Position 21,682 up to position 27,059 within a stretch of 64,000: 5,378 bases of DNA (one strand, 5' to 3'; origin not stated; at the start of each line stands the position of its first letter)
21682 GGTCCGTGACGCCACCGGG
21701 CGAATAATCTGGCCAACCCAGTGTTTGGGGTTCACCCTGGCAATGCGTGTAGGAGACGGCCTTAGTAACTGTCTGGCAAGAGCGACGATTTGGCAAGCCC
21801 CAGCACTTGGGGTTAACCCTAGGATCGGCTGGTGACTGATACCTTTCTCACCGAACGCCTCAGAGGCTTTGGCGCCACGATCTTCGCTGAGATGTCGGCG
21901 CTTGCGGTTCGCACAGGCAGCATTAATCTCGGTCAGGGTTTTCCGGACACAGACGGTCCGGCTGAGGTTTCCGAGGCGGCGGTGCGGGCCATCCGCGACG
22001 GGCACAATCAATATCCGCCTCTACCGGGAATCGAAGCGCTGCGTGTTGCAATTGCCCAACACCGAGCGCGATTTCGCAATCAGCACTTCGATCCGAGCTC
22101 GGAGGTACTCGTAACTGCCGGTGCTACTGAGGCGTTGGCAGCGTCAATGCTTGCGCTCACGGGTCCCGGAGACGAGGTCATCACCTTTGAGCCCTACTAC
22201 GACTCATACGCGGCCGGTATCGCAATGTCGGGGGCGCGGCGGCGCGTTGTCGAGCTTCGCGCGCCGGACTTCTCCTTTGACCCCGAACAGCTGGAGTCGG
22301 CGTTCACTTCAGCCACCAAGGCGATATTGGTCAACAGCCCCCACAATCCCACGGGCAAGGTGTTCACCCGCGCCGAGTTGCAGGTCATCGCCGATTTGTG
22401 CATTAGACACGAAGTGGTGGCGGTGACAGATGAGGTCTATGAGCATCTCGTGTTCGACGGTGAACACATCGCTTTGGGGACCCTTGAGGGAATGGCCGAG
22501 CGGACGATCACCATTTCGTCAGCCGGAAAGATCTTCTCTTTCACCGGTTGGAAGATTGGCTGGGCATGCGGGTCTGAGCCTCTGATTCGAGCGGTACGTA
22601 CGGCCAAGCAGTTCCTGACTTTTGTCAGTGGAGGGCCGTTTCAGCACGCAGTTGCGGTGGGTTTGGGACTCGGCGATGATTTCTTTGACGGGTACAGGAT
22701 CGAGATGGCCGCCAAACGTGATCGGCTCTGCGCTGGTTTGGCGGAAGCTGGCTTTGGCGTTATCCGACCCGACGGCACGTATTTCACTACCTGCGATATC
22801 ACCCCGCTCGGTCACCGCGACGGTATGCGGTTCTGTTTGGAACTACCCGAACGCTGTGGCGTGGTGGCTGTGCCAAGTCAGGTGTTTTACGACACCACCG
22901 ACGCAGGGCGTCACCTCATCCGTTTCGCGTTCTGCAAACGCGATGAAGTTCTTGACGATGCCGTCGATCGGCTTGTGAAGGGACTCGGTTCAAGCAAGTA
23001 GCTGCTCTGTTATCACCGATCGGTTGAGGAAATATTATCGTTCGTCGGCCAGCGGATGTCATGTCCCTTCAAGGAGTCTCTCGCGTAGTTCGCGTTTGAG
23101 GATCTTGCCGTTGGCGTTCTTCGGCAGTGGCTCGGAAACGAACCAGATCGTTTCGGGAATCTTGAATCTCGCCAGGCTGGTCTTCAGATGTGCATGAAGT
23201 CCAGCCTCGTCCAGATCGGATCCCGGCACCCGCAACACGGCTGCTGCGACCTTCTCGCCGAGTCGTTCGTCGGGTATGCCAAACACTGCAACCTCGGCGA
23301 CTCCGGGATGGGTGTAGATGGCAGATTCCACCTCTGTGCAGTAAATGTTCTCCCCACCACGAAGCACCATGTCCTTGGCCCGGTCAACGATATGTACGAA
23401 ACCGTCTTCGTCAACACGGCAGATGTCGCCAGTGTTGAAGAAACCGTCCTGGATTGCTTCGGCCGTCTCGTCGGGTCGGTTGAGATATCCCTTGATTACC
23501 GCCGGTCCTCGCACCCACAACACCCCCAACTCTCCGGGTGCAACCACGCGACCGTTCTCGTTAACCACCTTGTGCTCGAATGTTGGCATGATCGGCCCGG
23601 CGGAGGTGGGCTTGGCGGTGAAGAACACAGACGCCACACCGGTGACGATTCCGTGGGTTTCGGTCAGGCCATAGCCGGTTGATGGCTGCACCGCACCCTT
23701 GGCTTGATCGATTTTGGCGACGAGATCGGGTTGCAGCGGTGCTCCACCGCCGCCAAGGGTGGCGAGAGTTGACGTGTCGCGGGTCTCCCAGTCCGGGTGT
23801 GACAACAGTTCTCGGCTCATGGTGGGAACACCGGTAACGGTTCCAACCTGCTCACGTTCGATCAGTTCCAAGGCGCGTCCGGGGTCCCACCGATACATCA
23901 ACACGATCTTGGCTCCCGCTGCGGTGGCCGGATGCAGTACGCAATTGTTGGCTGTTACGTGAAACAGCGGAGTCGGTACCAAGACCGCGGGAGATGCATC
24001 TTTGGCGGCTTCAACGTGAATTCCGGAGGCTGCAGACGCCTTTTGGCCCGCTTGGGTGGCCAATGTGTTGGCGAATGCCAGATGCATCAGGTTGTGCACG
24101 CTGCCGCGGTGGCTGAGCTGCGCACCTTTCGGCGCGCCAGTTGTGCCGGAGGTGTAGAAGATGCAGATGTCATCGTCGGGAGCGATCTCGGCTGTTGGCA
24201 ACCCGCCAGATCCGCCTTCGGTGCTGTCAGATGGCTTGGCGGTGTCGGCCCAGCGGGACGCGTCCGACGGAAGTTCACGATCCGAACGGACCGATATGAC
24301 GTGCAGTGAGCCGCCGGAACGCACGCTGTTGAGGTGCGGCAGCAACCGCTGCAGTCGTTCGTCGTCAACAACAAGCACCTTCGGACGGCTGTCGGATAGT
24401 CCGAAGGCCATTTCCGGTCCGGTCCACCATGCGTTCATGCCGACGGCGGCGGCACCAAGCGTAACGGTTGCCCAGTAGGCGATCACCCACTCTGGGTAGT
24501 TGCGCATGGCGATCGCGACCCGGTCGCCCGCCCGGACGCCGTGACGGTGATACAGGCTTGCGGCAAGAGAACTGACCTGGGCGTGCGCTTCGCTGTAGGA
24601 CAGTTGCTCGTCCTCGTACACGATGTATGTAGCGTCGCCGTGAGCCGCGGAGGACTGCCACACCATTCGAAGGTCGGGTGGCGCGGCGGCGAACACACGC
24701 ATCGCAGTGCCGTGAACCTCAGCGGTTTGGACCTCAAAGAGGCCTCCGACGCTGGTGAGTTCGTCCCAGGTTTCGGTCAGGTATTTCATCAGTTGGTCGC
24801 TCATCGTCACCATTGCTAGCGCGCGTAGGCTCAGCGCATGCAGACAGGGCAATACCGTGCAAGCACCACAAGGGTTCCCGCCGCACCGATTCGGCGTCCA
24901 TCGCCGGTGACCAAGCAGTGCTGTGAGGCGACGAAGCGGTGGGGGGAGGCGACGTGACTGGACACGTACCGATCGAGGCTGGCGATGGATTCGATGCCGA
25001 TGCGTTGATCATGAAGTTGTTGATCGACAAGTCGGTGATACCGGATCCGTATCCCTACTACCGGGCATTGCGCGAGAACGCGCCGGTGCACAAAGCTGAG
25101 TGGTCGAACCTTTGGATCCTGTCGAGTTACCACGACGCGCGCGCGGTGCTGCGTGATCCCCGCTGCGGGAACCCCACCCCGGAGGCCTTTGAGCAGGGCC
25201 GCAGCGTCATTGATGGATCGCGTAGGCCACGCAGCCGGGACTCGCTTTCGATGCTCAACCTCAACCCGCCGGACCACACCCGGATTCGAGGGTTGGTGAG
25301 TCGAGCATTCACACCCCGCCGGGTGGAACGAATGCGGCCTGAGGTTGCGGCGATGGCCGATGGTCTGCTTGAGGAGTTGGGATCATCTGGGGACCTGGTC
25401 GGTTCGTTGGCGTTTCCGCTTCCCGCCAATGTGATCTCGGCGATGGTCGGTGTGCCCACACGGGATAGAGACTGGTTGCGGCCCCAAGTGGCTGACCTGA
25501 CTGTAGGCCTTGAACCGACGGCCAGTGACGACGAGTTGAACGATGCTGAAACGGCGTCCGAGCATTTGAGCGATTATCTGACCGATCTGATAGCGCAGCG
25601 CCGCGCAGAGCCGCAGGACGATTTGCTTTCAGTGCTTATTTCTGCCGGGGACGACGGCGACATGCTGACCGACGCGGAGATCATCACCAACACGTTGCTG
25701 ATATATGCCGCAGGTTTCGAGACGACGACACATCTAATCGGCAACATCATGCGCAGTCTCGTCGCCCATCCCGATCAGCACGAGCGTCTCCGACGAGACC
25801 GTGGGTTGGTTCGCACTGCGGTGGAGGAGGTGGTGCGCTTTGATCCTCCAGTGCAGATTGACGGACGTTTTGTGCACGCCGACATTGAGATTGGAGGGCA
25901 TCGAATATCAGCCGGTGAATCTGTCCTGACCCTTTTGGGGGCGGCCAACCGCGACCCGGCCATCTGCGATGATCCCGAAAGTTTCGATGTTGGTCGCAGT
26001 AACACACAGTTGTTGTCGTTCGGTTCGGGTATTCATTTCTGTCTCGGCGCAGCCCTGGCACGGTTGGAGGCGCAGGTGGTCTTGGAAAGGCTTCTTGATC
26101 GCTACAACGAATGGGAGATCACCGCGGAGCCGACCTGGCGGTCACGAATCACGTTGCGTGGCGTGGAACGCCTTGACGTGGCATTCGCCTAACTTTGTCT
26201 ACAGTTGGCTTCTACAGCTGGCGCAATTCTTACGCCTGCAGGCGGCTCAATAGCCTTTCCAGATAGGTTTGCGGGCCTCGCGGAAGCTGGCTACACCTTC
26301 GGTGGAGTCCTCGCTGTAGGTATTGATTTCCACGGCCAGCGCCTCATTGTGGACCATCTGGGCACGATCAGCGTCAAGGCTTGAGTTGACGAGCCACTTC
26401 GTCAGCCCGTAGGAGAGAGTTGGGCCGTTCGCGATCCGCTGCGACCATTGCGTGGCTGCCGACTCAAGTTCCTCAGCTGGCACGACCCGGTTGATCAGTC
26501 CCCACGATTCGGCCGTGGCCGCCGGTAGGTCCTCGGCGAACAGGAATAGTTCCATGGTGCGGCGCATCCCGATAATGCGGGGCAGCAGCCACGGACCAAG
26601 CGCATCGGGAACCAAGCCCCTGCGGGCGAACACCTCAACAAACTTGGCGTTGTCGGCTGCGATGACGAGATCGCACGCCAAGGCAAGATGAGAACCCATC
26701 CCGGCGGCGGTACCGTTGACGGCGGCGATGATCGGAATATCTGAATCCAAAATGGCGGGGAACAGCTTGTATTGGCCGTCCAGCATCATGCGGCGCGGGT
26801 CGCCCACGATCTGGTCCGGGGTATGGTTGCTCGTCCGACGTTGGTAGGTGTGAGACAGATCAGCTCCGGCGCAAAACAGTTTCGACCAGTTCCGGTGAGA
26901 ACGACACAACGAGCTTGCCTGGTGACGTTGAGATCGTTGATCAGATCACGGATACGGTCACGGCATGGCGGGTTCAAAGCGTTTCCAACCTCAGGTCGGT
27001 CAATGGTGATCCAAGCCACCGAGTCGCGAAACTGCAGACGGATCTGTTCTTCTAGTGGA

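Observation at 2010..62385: Sequence-unrelated intergenic tandem repeats share a 63-68 bp spacing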

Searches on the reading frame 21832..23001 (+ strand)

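Call 11: search_protein_families(library=pfam, proteins=[window:21832-23001:+])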
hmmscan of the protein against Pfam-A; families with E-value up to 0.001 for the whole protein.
window:21832-23001:+ (389 aa): 4 families
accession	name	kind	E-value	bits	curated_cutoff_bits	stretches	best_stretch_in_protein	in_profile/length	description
PF00155.27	Aminotran_1_2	-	2.7e-61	208.2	19.7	1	31-381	4-361/361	Aminotransferase class I and II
PF01041.23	DegT_DnrJ_EryC1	-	1.6e-09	37.9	19.8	1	90-200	40-145/360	DegT/DnrJ/EryC1/StrS aminotransferase family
PF01053.26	Cys_Met_Meta_PP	-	7.1e-07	28.6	27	1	91-202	69-175/381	Cys/Met metabolism PLP-dependent enzyme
PF00266.25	Aminotran_5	-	0.00016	21.2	21.5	1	77-202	48-177/371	Aminotransferase class-V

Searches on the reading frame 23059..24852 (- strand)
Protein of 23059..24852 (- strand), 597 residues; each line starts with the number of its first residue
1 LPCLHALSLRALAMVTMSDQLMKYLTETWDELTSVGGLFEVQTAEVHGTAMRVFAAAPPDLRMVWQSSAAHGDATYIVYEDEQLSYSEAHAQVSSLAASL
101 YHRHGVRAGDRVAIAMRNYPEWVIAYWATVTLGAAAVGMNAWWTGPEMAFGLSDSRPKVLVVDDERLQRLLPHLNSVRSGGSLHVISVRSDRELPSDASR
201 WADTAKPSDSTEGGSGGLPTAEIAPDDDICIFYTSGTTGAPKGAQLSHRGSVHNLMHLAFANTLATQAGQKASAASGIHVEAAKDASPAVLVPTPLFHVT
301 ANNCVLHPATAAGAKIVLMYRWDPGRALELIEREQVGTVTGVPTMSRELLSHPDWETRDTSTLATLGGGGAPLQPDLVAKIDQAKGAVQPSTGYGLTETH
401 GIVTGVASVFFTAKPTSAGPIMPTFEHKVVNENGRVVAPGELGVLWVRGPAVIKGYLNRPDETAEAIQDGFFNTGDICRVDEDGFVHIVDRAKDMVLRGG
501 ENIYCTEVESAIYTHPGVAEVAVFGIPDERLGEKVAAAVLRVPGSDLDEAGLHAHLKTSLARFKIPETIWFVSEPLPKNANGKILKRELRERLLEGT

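Call 44: search_protein_families(library=pfam, proteins=[window:23059-24852:-])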
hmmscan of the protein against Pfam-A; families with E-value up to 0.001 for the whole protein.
window:23059-24852:- (597 aa): 2 families
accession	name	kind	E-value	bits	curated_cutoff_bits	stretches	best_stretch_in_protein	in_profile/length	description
PF00501.34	AMP-binding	-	3.2e-79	266.9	29.9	1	66-457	3-384/384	AMP-binding enzyme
PF13193.12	AMP-binding_C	-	4.4e-18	66.4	24.5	1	507-583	1-76/76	AMP-binding enzyme C-terminal domain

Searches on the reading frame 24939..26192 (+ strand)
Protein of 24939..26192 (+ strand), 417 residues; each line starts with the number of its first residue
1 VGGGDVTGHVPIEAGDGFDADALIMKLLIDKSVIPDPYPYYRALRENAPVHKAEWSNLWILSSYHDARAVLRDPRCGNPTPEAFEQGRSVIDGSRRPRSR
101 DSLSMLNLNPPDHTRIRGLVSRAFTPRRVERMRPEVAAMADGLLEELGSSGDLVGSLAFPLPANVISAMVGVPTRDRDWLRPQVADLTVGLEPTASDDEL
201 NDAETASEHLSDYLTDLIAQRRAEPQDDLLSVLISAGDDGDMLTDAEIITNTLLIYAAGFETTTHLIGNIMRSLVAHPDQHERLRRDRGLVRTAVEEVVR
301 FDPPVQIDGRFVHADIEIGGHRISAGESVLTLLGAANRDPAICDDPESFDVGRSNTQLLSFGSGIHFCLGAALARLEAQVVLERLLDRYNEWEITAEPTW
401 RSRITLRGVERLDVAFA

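Call 44: search_protein_families(library=pfam, proteins=[window:24939-26192:+])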
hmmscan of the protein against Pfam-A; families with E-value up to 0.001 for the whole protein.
window:24939-26192:+ (417 aa): 1 family
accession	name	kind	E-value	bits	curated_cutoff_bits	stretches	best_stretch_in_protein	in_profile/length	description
PF00067.27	p450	-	4.9e-29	101.8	22.8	1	203-390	209-433/462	Cytochrome P450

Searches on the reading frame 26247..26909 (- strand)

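Call 45: search_protein_families(library=pfam, proteins=[window:26247-26909:-])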
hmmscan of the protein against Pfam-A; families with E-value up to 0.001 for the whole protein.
window:26247-26909:- (220 aa): 2 families
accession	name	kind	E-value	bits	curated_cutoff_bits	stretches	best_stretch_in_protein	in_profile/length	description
PF00378.25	ECH_1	-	6e-45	154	27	1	10-219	51-250/251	Enoyl-CoA hydratase/isomerase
PF16113.10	ECH_2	-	5.3e-13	49.6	27.2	1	9-158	46-187/335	Enoyl-CoA hydratase/isomerase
